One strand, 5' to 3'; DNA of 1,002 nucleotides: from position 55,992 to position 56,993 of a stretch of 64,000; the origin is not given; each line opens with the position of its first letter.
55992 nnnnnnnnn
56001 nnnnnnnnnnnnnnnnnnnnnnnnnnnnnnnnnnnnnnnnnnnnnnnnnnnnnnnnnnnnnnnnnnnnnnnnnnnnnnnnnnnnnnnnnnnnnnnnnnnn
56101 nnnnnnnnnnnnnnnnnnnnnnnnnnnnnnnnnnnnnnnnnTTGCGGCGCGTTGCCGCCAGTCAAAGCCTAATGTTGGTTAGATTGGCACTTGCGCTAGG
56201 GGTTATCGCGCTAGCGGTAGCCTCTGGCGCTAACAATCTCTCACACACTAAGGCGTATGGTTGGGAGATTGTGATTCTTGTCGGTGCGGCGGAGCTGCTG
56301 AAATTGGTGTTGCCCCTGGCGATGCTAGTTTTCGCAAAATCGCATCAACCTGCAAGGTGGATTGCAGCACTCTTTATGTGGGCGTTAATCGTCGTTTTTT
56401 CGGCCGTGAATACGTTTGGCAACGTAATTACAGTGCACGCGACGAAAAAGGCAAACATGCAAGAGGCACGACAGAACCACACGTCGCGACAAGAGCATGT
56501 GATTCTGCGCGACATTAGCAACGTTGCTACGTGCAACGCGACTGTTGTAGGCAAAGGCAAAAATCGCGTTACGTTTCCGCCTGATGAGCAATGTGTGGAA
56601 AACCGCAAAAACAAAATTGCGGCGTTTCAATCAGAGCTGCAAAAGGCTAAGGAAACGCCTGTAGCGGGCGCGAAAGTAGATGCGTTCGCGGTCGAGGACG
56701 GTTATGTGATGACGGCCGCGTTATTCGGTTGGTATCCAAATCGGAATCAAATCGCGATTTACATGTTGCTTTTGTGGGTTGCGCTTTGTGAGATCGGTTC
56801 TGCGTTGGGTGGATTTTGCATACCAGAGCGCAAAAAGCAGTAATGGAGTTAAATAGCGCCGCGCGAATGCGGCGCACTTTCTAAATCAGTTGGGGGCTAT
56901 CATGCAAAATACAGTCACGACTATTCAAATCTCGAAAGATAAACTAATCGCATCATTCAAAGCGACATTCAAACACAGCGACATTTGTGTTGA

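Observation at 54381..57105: Orphan, translationally coupled envelope-protein cassette behind a long operator-rich leader (best candidate for an undescribed accessory system)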

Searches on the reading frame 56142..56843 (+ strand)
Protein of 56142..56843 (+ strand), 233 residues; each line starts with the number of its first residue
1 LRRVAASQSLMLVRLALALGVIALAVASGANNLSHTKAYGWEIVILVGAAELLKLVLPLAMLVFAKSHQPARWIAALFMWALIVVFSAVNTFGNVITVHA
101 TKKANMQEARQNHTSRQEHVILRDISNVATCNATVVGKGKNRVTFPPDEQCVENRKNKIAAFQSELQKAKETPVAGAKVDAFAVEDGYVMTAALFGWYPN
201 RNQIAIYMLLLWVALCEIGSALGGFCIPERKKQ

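Call 5: search_protein_families(library=pfam, max_evalue=1, proteins=[window:56172-56843:+])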
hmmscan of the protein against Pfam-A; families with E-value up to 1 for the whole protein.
window:56172-56843:+ (223 aa): 3 families
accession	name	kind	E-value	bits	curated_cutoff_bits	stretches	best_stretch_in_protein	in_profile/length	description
PF16913.11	PUNUT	-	0.014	15.1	30.6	1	5-88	137-217/321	Purine nucleobase transmembrane transport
PF16426.10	DUF5023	-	0.15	12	25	1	138-194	131-186/197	Domain of unknown function (DUF5023)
PF13239.11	2TM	-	0.95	10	24.8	1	52-101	27-74/79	2TM domain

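Call 6: search_protein_families(library=phrogs, max_evalue=0.1, proteins=[window:56172-56843:+])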
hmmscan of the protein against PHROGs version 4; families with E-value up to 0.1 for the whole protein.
window:56172-56843:+ (223 aa): 0 families

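Call 7: find_encoding_contigs(protein=window:56142-56843:+, flank=10000, max_places=6)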
Protein window:56142-56843:+ (233 aa): no gene with exactly this product is on record in the collection.

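Call 8: search_dna_similar(query=window:56172-56843:+, collection=phages, mode=protein, max_evalue=0.01, max_rows=30)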
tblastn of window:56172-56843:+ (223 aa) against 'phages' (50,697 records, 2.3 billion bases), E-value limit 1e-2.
No match.
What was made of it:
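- Tried and rejected: tblastn of D against GenBank phages (call 8).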

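Call 13: find_related_loci(query=window:56172-56843:+, collection=viral_contigs, flank=10000)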
Query window:56172-56843:+ (223 aa) in viral_contigs; peptide patterns used: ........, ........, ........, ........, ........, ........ (x = any residue, [..] = any of these).
3 stretches matched a pattern, but none encodes a relative of the query by tblastn (E <= 1e-3).

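Call 15: find_homologous_proteins(query=window:56172-56843:+, max_evalue=0.01)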
Query window:56172-56843:+ (223 aa): 2 proteins with E <= 0.01 among 5688 candidates.
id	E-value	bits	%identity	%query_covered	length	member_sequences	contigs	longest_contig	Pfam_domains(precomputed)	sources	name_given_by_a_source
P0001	2.8e-142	489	100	100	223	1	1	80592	-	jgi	jgi:hypothetical protein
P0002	4.1e-111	387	78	99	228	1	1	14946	-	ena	-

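Call 16: find_encoding_contigs(protein=P0002, flank=10000)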
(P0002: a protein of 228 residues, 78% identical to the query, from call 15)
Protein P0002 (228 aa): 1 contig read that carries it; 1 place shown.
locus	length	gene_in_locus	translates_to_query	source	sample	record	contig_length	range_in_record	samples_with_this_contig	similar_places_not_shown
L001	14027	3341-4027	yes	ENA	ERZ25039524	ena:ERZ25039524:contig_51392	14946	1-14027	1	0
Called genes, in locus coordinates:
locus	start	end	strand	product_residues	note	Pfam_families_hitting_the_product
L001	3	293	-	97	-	?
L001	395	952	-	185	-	-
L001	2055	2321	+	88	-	-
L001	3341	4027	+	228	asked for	-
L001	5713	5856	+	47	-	-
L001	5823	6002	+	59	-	-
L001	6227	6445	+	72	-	-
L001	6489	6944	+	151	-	-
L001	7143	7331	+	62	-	-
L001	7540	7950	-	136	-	-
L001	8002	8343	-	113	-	-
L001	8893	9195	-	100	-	-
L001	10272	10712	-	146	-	-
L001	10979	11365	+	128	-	-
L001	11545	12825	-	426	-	PF01590:GAF, PF13185:GAF_2, PF00211:Guanylate_cyc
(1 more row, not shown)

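Call 17: find_encoding_contigs(protein=P0001, flank=10000)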
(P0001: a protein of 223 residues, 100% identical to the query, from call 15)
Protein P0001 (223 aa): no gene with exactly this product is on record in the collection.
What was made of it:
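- Tried and rejected: An exact-sequence look-up of the window's D (calls 7, 17).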

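Call 37: search_protein_families(library=padloc, max_evalue=0.1, proteins=[window:56172-56843:+])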
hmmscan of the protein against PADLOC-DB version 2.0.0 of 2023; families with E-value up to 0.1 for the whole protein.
window:56172-56843:+ (223 aa): 0 families

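Call 39: search_protein_representatives(alignment_id=A2)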
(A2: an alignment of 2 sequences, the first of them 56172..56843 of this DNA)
Query: 2 sequences, 228 profile positions. Proteins with E-value up to 0.001 (for the whole library): 18; up to 1e-10: 17; up to 1e-30: 8. The best 18 are listed.
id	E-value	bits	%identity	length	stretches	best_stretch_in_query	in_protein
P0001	1.1e-143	492.6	-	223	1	1-221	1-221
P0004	7.4e-44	166.1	-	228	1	1-221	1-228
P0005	4.5e-41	157.0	-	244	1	1-220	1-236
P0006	1.4e-40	155.4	-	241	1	1-221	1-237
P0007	1.0e-39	152.5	-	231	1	1-221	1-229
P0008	6.1e-37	143.5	-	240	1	1-224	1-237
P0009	4.8e-34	134.0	-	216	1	1-220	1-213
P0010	5.1e-33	130.6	-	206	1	1-221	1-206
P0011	3.9e-27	111.4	-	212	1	29-221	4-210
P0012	6.1e-26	107.5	-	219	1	3-222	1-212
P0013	1.1e-25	106.6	-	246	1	4-221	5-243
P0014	1.5e-23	99.6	-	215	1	1-219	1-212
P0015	1.7e-23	99.5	-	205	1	1-221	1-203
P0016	2.4e-18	82.6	-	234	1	1-221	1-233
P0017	2.0e-17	79.6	-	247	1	4-220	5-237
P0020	2.2e-07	46.8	-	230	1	3-221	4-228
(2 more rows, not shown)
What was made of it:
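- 56172..56843 (+): D, a four-TM inner-membrane protein and the best-conserved member of the cassette. TM1-3 are N-terminal. A loop of about 100 aa, presumably periplasmic, follows; it is helical and carries a beta-hairpin between the conserved C121 and C141. TM4 is at the C-terminus. The family has 18 representative clusters among 1.84e9 proteins, all full length (call 39).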

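Call 41: search_protein_families(library=pfam, alignment_id=A3, max_evalue=0.1)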
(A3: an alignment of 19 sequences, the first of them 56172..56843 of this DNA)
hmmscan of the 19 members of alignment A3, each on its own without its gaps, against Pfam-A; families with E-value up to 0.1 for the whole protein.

A. member 1, window:56172-56843:+ (223 aa): 1 family
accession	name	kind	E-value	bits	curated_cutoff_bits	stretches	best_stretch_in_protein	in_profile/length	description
PF16913.11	PUNUT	-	0.014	15.1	30.6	1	5-88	137-217/321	Purine nucleobase transmembrane transport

B. families by the number of members that match (of 19 scanned): 8 families
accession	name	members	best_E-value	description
PF13239.11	2TM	2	0.052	2TM domain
PF07399.17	Na_H_antiport_3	1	0.0037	Putative Na+/H+ antiporter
PF07672.19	MFS_Mycoplasma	1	0.0088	Mycoplasma MFS transporter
PF16913.11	PUNUT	1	0.014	Purine nucleobase transmembrane transport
PF08939.15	Bles03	1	0.032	Basophilic leukemia-expressed protein Bles03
PF07074.17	TRAP-gamma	1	0.036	Translocon-associated protein, gamma subunit (TRAP-gamma)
PF08614.16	ATG16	1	0.054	Autophagy protein 16 (ATG16)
PF04711.18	ApoA-II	1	0.06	Apolipoprotein A-II (ApoA-II)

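Call 44: find_related_loci(query=A4, collection=viral_contigs, flank=8000)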
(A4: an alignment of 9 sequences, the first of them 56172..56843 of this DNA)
Query A4 (223 aa) in viral_contigs; peptide patterns used: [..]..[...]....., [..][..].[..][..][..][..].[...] (x = any residue, [..] = any of these).
66 stretches matched a pattern; 1 encode a relative of the query (tblastn E <= 1e-3); 1 distinct loci.
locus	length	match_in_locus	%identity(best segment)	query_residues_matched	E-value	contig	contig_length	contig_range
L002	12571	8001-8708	38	1-222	3e-48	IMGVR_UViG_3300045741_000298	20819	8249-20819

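Call 45: find_related_loci(query=A4, collection=genome_contigs, flank=8000)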
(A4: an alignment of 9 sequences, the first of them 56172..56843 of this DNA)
Query A4 (223 aa) in genome_contigs; peptide patterns used: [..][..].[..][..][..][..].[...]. (x = any residue, [..] = any of these).
15 stretches matched a pattern, but none encodes a relative of the query by tblastn (E <= 1e-3).

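Call 46: find_related_loci(query=A4, collection=metagenome_contigs, flank=8000)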
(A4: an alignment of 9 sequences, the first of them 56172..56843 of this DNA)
Query A4 (223 aa) in metagenome_contigs; peptide patterns used: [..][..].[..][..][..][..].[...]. (x = any residue, [..] = any of these).
26 stretches matched a pattern; 1 encode a relative of the query (tblastn E <= 1e-3); 1 distinct loci.
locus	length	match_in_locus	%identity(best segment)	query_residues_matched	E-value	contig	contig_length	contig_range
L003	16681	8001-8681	37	11-223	2e-42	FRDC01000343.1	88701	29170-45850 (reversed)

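Call 56: search_protein_families(library=pfam, max_evalue=0.1, proteins=[L002:32-3370:+, L002:3803-4450:-, L002:4681-5796:-, L003:4076-4708:-, L003:4839-5909:-, L003:12193-12894:+, L003:13826-14752:+, L003:15578-16333:+, L002:6836-7189:+, L002:9228-10190:+])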
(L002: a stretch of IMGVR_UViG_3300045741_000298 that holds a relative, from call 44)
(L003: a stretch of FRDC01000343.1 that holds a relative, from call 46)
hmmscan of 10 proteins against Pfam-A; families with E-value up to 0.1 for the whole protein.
L002:32-3370:+ (1112 aa): 4 families
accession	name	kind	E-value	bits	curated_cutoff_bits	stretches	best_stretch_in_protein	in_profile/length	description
PF02867.20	Ribonuc_red_lgC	-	2.8e-111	373.1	23.9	1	230-825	1-523/523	Ribonucleotide reductase, barrel domain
PF08471.15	Ribonuc_red_2_N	-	2.3e-17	63.5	27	1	43-132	5-85/103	Class II vitamin B12-dependent ribonucleotide reductase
PF12637.14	TSCPD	-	1.2e-10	42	22.8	1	905-1001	5-86/88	TSCPD domain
PF00317.26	Ribonuc_red_lgN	-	0.024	15.1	28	1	111-192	29-73/77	Ribonucleotide reductase, all-alpha domain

L002:3803-4450:- (215 aa): 4 families
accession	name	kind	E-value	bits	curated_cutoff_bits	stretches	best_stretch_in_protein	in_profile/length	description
PF08299.17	Bac_DnaA_C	-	0.00013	22.3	31.5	1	55-89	31-66/69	Bacterial dnaA protein helix-turn-helix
PF13384.12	HTH_23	-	0.012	15.9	24.6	1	56-92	7-41/50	Homeodomain-like domain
PF08279.18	HTH_11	-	0.02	15.2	25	1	60-109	7-48/55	HTH domain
PF07365.17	Toxin_8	-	0.099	13.3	21.6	0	178-200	7-29/50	Alpha conotoxin precursor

L002:4681-5796:- (371 aa): 0 families

L003:4076-4708:- (210 aa): 2 families
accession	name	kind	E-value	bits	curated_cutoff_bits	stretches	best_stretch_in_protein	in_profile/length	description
PF08299.17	Bac_DnaA_C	-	2.3e-08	34.4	31.5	1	28-93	5-66/69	Bacterial dnaA protein helix-turn-helix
PF08279.18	HTH_11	-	0.00011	22.4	25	1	59-110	2-48/55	HTH domain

L003:4839-5909:- (356 aa): 0 families

L003:12193-12894:+ (233 aa): 0 families

L003:13826-14752:+ (308 aa): 0 families

L003:15578-16333:+ (251 aa): 1 family
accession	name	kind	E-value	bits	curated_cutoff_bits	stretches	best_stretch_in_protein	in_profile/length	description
PF25179.1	LMF1_C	-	0.076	13.5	34.2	1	2-33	104-135/139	Lipase maturation factor C-terminal domain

L002:6836-7189:+ (117 aa): 0 families

L002:9228-10190:+ (320 aa): 0 families

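Call 60: search_protein_families(library=phrogs, max_evalue=0.1, proteins=[L002:4681-5796:-, L003:4839-5909:-, L002:6200-6595:+, L003:6351-6728:+, L002:7195-7671:+, L003:7135-7614:+, L002:7679-8011:+, L003:7628-7981:+, L002:8001-8711:+, L003:7971-8696:+])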
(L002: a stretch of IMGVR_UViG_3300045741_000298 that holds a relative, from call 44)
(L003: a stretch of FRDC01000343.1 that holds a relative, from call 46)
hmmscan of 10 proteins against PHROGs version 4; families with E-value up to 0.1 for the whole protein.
L002:4681-5796:- (371 aa): 1 family
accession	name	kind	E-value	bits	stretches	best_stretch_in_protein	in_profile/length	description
phrog_6299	-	head and packaging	2.2e-05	25.5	1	131-244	7-124/193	terminase small subunit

L003:4839-5909:- (356 aa): 1 family
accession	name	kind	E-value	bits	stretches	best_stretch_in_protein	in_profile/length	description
phrog_6299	-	head and packaging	4.6e-05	24.5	1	119-239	7-130/193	terminase small subunit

L002:6200-6595:+ (131 aa): 0 families

L003:6351-6728:+ (125 aa): 3 families
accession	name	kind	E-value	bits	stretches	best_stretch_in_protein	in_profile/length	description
phrog_33941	-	unknown function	0.015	16.2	1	59-122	95-156/182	-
phrog_22633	-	unknown function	0.019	15.8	1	34-121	60-145/163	-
phrog_10432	-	unknown function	0.078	13.3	0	44-90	86-132/356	-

L002:7195-7671:+ (158 aa): 0 families

L003:7135-7614:+ (159 aa): 0 families

L002:7679-8011:+ (110 aa): 0 families

L003:7628-7981:+ (117 aa): 0 families

L002:8001-8711:+ (236 aa): 0 families

L003:7971-8696:+ (241 aa): 0 families
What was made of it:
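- On Holins / antiholins (Pfam and PHROG lysis families, T4 T/RI/RIII): No hit for A-E or for 19 members of the D family (calls 5, 6, 41, 60).
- No holin, antiholin or lysis family is hit in Pfam or PHROGs (calls 5, 6, 41, 60).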

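Call 65: predict_structure(alignment_id=A3)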
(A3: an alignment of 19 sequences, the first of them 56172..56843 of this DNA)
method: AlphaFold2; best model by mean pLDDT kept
length: 223 residues; sequences in the alignment: 19
mean_pLDDT: 87.4   pTM: 0.68
mean pLDDT of the five models: 87.4, 86.4, 86.2, 85.3, 81.3
residues with pLDDT >= 90: 119; 70-90: 87; 50-70: 17; < 50: 0
segments of 3 or more residues with pLDDT < 50: none
pLDDT, mean of each block of 10 residues (from residue 1): 92 89 67 89 95 96 96 94 88 81 75 90 85 87 93 88 67 89 94 92 91 89 72
secondary structure, 60 per line:
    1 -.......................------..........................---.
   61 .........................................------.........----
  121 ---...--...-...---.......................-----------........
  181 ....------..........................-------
elements in order: H2-24 H31-56 H60-101 H108-116 E124-126 E133-135 H139-161 H173-184 H191-216
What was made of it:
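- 56172..56843 (+): The AF2 model has pLDDT 87.4 (call 65).
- Checked: The AF2 model shows helices at the same places (call 65).
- The compact helical model is confident (call 65).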

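Call 67: fold_search(model_id=the predicted structure, library=pdb)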
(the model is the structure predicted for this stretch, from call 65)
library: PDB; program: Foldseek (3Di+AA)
matches with E <= 10: 237; with E <= 0.001: 0
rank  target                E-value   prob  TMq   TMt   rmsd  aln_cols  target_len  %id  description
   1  4wpc_B                3.6e-01  0.09  0.13  0.11  21.9       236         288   10  Crystal structure of Rgd1p F-BAR domain in complex with inositol phosphate (released 2014-12-24)
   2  7a26_HHH              4.4e-01  0.15  0.20  0.13  24.7       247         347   12  Structure of soluble SmhA crystal form 1 of the tripartite alpha-pore forming toxin, Smh, from Serratia marcescens. (released 2021-03-31)
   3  7a26_BBB              4.8e-01  0.14  0.19  0.13  25.1       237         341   13  Structure of soluble SmhA crystal form 1 of the tripartite alpha-pore forming toxin, Smh, from Serratia marcescens. (released 2021-03-31)
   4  7a26_DDD              5.3e-01  0.14  0.20  0.15  25.6       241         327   12  Structure of soluble SmhA crystal form 1 of the tripartite alpha-pore forming toxin, Smh, from Serratia marcescens. (released 2021-03-31)
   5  8v02_A                6.2e-01  0.12  0.18  0.13  25.6       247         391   10  AaegOR10 structure bound to o-cresol (released 2024-06-19)
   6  7a26_CCC              6.5e-01  0.13  0.20  0.13  24.8       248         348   12  Structure of soluble SmhA crystal form 1 of the tripartite alpha-pore forming toxin, Smh, from Serratia marcescens. (released 2021-03-31)
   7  7a27_GGG              6.9e-01  0.11  0.19  0.13  25.0       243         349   13  Structure of soluble SmhA crystal form 2 of the tripartite alpha-pore forming toxin, Smh, from Serratia marcescens. (released 2021-03-31)
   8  7a27_CCC              7.2e-01  0.12  0.19  0.13  25.1       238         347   12  Structure of soluble SmhA crystal form 2 of the tripartite alpha-pore forming toxin, Smh, from Serratia marcescens. (released 2021-03-31)
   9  4wpe                  7.6e-01  0.30  0.28  0.23  26.4       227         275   13  Crystal Structure of Hof1p F-BAR domain (released 2014-12-24)
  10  1fxk_B                8.0e-01  0.21  0.13  0.25  13.8       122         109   16  CRYSTAL STRUCTURE OF ARCHAEAL PREFOLDIN (GIMC). (released 2000-12-06)
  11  5vxl_A                8.0e-01  0.18  0.25  0.22  19.7       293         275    7  2.80 A resolution structure of IpaD from Shigella flexneri in complex with single-domain antibody JPS-G3 (released 2017-08-30)
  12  8v00_A                8.0e-01  0.08  0.15  0.11  25.1       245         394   11  AaegOR10 apo structure (released 2024-06-19)
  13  8bm3_A                8.4e-01  0.09  0.18  0.17  19.6       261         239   12  H207A mutant of E. coli PgpB, a PAP2 type phosphatidyl glycerol phosphate and C55-PP phosphatase, in complex with farn (released 2023-11-22)
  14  5dwy_C                8.4e-01  0.06  0.14  0.09  25.8       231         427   15  Crystal structure of a substrate-free glutamate transporter homologue GltTk (released 2016-09-28)
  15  6zl4_A                8.4e-01  0.04  0.11  0.06  26.2       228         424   21  the structure of glutamate transporter homologue GltTk in complex with the photo switchable compound (cis) (released 2021-01-27)
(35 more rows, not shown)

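Call 79: fold_search(model_id=the predicted structure, library=viral)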
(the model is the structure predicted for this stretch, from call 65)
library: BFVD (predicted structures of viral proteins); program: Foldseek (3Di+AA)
matches with E <= 10: 195; with E <= 0.001: 0
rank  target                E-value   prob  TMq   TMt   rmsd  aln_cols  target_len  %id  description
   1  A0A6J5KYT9            1.7e-01  0.21  0.22  0.14  17.5       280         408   18  Uncharacterized protein [uncultured Caudovirales phage]
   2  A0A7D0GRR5            1.9e-01  0.30  0.23  0.20  14.5       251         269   20  (no name in the UniProt tables at hand)
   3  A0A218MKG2            2.6e-01  0.20  0.17  0.12  24.2       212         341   14  Uncharacterized protein [uncultured virus]
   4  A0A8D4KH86            3.1e-01  0.23  0.21  0.15  13.9       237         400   14  (no name in the UniProt tables at hand)
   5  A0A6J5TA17            3.6e-01  0.13  0.16  0.18  20.1       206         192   11  Uncharacterized protein [uncultured Caudovirales phage]
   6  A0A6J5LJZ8            4.0e-01  0.14  0.19  0.09  22.0       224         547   14  Uncharacterized protein [uncultured Caudovirales phage]
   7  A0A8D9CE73            4.9e-01  0.11  0.17  0.12  24.3       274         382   13  Uncharacterized protein [uncultured marine phage]
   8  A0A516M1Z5            5.2e-01  0.25  0.26  0.13  17.3       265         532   12  (no name in the UniProt tables at hand)
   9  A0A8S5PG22            5.5e-01  0.15  0.20  0.06  17.0       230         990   14  Minor tail protein [Siphoviridae sp. ctsxw88]
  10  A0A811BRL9            6.0e-01  0.11  0.17  0.08  23.4       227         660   11  F-box domain containing protein [Pandoravirus japonicus]
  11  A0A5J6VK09            6.4e-01  0.11  0.16  0.15  25.8       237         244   11  Uncharacterized protein [Megaviridae environmental sample]
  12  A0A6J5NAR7            6.7e-01  0.14  0.14  0.14  16.4       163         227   13  Uncharacterized protein [uncultured Caudovirales phage]
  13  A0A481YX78            6.7e-01  0.13  0.19  0.22  20.7       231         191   12  Uncharacterized protein [Marseillevirus LCMAC201]
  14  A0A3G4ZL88            7.0e-01  0.38  0.32  0.30  19.1       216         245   10  Syntaxin-51 [Terrestrivirus sp.]
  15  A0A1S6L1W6            7.8e-01  0.11  0.20  0.07  23.9       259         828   10  (no name in the UniProt tables at hand)
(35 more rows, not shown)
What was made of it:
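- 56172..56843 (+): Foldseek finds nothing in PDB or BFVD; the best E-values are 0.36 and 0.17, with TM-scores of 0.32 or less (calls 67, 79).
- The best Foldseek TM-score is 0.32 (calls 67, 79).
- Tried and rejected: Foldseek of the D model against PDB and BFVD (calls 67, 79).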

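Call 86: find_encoding_contigs(protein=P0020, flank=8000, max_places=3)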
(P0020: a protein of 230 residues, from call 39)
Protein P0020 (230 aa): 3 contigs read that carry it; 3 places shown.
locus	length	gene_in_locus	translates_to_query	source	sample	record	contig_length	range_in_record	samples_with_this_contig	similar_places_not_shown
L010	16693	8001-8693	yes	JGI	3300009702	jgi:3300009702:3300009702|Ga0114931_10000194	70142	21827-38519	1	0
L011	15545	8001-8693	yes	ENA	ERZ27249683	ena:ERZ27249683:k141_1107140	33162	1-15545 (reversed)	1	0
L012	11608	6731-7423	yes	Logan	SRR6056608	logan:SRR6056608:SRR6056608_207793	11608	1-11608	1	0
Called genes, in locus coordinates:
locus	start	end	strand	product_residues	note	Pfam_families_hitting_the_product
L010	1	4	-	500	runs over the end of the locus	PF03237:Terminase_6N, PF17289:Terminase_6C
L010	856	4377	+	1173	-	PF08471:Ribonuc_red_2_N, PF02867:Ribonuc_red_lgC, PF12637:TSCPD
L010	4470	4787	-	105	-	PF08299:Bac_DnaA_C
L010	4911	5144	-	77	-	-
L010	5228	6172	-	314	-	-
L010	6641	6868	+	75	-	-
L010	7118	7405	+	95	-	-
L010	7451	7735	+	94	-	-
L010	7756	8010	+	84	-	-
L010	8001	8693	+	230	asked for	-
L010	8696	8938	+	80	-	-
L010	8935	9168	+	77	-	-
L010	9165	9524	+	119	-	-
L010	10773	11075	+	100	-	-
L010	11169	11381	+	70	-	-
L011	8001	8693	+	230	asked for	-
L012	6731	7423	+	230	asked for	-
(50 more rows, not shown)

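Call 89: find_encoding_contigs(protein=P0017, flank=7000, max_places=2)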
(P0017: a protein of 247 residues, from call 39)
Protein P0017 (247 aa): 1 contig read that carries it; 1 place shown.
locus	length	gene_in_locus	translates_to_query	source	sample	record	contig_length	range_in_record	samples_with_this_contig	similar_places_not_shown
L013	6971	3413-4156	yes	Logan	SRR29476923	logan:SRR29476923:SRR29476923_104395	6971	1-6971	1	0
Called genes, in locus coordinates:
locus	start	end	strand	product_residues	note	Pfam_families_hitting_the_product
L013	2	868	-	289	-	?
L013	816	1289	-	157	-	-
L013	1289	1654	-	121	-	-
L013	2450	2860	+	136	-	-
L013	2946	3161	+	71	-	-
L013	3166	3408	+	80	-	-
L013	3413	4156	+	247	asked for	-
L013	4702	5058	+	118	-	-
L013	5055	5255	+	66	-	-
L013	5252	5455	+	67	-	-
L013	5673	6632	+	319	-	-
